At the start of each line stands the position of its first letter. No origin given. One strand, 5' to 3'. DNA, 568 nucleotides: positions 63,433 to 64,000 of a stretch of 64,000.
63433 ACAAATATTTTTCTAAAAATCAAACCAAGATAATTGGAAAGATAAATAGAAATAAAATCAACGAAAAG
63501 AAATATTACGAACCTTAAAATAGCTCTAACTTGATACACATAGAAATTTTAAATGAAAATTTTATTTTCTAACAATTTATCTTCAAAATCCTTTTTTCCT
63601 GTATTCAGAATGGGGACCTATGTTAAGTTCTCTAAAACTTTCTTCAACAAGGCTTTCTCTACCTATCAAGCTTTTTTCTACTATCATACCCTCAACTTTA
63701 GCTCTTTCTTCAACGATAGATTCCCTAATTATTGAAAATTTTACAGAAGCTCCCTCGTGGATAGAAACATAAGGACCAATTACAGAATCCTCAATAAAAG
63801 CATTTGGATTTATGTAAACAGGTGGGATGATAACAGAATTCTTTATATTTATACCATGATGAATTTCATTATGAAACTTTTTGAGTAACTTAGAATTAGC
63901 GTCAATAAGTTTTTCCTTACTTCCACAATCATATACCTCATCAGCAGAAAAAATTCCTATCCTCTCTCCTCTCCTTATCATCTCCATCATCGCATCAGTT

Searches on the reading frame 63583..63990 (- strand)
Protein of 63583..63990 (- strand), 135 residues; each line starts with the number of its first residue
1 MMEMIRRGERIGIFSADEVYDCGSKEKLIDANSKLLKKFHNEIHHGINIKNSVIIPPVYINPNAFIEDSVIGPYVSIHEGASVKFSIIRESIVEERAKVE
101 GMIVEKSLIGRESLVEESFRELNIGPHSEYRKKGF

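Call 30: find_encoding_contigs(protein=window:63583-63990:-, flank=10000, max_places=4)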
Protein window:63583-63990:- (135 aa): no gene with exactly this product is on record in the collection.
